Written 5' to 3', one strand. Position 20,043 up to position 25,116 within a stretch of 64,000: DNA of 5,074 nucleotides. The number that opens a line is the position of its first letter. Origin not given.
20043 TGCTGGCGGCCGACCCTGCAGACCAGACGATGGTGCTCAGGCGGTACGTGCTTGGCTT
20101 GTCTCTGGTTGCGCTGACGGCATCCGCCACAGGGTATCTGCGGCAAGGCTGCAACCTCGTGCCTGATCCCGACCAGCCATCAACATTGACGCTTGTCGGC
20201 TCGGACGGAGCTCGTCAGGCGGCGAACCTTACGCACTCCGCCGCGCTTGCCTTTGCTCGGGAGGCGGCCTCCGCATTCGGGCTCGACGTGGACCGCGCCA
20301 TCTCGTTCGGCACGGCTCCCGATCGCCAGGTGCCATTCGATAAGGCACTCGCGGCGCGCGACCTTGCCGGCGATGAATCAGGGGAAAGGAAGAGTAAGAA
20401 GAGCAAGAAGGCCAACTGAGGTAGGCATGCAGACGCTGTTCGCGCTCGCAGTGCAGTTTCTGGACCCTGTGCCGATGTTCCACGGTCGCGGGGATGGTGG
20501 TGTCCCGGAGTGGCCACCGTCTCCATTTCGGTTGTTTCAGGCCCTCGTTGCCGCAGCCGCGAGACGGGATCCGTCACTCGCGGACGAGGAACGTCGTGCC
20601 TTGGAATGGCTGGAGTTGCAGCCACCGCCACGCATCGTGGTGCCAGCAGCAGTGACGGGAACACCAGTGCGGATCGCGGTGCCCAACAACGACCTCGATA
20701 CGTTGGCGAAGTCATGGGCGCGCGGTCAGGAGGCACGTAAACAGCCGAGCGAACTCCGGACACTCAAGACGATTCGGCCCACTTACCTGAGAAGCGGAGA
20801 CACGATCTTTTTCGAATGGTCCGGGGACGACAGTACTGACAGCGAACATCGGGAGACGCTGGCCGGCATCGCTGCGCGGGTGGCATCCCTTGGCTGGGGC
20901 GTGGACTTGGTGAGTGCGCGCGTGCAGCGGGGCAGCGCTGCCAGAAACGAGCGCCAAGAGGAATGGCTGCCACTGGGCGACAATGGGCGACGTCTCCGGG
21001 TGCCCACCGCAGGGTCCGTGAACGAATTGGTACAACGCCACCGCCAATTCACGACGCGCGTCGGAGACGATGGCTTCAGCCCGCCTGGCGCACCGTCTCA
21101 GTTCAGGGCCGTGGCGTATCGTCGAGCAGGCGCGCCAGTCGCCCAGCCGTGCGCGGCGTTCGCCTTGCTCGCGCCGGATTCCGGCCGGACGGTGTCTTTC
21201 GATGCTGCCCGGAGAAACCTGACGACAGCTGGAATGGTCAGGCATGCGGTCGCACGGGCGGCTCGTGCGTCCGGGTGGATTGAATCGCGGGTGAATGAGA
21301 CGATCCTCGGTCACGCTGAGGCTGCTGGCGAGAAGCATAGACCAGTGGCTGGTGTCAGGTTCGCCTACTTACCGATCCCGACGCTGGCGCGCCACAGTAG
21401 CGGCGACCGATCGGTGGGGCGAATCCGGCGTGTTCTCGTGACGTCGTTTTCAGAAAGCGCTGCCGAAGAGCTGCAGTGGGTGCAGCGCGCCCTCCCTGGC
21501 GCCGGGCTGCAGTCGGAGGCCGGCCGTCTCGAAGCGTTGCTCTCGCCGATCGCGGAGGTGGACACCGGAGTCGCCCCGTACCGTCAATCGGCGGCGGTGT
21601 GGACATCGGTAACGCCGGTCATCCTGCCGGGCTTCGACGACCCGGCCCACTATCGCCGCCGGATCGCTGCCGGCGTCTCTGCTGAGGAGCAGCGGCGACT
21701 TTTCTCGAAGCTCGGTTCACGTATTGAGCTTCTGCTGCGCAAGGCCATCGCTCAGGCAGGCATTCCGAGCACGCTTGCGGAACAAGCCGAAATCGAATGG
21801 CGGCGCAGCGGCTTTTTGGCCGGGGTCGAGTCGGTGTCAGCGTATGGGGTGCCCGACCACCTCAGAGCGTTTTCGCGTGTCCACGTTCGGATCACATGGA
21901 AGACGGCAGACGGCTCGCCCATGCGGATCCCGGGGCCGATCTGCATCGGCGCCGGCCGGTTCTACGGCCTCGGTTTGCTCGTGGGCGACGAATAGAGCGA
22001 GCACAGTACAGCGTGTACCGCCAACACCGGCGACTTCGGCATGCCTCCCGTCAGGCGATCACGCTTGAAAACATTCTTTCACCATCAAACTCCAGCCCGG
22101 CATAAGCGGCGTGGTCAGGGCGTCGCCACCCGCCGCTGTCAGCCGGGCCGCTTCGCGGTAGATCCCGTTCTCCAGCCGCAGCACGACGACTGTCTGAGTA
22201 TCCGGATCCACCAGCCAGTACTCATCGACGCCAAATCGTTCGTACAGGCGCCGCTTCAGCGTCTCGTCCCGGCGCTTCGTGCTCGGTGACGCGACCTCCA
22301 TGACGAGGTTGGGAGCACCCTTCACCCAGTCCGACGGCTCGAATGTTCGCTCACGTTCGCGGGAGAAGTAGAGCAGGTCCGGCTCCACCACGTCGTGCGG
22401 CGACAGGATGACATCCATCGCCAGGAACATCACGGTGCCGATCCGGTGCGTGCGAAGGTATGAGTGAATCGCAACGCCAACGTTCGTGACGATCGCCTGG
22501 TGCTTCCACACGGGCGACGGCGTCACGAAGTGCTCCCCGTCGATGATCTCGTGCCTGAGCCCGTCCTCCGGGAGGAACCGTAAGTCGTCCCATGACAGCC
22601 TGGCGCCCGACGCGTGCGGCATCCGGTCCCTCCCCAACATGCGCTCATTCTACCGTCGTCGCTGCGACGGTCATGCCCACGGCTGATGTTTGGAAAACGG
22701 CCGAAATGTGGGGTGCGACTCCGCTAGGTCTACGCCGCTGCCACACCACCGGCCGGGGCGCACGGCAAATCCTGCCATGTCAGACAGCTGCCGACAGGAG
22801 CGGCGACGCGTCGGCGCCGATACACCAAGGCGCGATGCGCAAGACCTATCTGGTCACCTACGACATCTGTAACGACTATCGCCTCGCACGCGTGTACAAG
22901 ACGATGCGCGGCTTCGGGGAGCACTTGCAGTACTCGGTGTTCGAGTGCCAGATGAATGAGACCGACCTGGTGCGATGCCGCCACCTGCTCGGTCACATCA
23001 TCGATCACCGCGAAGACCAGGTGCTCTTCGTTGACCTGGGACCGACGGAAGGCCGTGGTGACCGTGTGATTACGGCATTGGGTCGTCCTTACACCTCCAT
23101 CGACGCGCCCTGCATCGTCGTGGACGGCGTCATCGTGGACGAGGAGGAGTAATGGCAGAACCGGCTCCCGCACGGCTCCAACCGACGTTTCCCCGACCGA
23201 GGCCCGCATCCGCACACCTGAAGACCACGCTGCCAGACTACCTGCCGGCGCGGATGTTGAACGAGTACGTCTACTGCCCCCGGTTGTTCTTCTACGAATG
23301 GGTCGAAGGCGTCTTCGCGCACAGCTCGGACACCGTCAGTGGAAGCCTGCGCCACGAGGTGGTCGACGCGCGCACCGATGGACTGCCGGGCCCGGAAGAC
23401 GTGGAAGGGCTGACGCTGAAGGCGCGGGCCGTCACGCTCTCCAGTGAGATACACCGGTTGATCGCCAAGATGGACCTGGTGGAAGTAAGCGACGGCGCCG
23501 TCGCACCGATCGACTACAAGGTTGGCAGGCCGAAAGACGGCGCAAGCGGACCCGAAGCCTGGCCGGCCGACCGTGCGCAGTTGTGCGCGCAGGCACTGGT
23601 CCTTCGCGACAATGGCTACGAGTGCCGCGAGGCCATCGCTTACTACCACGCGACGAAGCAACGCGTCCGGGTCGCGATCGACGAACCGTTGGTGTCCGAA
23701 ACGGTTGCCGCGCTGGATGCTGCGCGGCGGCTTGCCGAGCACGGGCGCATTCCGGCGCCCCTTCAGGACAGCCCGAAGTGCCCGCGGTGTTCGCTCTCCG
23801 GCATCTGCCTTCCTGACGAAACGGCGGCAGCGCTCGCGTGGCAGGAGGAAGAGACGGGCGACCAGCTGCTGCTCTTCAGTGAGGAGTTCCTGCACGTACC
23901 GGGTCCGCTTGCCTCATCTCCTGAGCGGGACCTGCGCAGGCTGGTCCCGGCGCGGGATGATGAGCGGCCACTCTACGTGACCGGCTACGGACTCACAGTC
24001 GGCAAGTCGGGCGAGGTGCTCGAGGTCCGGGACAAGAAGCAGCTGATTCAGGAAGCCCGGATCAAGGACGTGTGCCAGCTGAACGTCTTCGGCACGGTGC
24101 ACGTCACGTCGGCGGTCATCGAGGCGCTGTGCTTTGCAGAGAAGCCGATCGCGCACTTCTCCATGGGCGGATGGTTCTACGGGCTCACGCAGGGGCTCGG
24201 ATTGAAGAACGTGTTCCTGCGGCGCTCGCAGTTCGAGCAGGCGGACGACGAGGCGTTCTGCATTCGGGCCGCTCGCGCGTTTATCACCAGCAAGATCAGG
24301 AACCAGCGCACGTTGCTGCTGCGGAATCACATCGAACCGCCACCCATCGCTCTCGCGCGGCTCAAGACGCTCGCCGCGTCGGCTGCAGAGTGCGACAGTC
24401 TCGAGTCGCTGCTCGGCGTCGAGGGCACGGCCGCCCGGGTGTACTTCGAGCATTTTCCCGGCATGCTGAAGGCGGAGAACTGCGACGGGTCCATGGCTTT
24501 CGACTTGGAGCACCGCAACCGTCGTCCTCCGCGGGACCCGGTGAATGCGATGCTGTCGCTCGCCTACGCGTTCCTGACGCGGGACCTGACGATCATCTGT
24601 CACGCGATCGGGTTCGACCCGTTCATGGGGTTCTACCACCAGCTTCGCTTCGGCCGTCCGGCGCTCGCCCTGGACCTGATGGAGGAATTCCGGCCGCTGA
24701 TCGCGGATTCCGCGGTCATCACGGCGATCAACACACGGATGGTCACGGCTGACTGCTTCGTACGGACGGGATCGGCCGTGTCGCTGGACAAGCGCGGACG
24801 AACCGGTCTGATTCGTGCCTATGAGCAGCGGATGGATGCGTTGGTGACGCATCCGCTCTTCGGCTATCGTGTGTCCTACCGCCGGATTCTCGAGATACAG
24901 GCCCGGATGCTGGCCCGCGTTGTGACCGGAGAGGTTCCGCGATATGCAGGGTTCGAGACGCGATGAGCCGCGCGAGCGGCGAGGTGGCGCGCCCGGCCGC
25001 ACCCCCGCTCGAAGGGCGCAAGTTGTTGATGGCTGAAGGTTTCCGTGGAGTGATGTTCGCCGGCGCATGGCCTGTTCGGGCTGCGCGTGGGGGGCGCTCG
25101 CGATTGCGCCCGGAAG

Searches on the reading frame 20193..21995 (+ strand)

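Call 9: search_protein_families(library=pfam, proteins=[window:20193-21995:+])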
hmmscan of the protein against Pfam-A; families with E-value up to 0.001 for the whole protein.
window:20193-21995:+ (600 aa): 1 family
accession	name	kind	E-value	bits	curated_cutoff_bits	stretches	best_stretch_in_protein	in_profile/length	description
PF09609.15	Cas_GSU0054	-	2.1e-110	370.5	21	1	101-596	29-550/552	CRISPR-associated protein, GSU0054 family (Cas_GSU0054)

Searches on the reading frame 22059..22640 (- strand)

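Call 9: search_protein_families(library=pfam, proteins=[window:22059-22640:-])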
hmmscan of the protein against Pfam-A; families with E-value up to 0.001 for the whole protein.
window:22059-22640:- (193 aa): 1 family
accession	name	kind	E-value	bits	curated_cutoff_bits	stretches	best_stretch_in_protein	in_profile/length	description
PF05685.18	Uma2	-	1e-34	119.9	27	1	17-187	1-171/172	Putative restriction endonuclease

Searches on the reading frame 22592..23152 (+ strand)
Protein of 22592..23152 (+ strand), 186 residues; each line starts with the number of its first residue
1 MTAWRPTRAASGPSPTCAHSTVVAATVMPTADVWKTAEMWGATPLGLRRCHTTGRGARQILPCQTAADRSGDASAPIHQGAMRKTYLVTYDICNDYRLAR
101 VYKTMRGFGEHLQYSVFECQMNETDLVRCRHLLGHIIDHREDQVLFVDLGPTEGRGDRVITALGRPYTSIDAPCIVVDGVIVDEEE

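Call 9: search_protein_families(library=pfam, proteins=[window:22592-23152:+])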
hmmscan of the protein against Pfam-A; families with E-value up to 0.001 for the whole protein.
window:22592-23152:+ (186 aa): 1 family
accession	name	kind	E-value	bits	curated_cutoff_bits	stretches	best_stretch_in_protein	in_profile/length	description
PF09827.14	CRISPR_Cas2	-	7.1e-17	61.8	23.8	1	86-150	3-67/74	CRISPR associated protein Cas2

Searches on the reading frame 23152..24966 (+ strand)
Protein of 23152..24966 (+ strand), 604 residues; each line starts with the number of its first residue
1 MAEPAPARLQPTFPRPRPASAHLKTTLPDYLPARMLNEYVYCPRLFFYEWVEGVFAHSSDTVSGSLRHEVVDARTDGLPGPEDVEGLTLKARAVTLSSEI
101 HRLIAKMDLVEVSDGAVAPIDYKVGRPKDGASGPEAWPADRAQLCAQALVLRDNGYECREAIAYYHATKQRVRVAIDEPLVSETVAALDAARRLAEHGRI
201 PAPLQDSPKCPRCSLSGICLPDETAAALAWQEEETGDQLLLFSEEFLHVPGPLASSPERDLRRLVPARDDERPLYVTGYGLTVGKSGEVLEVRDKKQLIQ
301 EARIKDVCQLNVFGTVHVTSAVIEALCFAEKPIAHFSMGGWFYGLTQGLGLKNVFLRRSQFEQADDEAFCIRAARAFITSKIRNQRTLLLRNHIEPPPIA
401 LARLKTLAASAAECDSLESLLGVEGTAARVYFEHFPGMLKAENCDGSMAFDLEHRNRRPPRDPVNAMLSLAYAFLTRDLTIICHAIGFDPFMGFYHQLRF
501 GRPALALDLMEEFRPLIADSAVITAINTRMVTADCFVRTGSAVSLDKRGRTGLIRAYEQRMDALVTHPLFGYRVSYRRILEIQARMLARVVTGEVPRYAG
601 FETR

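Call 9: search_protein_families(library=pfam, proteins=[window:23152-24966:+])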
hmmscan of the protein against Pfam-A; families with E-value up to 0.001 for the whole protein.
window:23152-24966:+ (604 aa): 3 families
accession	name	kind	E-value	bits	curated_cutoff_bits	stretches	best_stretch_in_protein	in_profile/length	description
PF01867.21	Cas_Cas1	-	1.4e-80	270.9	22.3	1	274-559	1-283/283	CRISPR associated protein Cas1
PF01930.23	Cas_Cas4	-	4.4e-16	59.8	22.7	1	35-220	4-159/160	Domain of unknown function DUF83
PF12705.13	PDDEXK_1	-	4.9e-09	36.9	22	1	101-219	122-246/247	PD-(D/E)XK nuclease superfamily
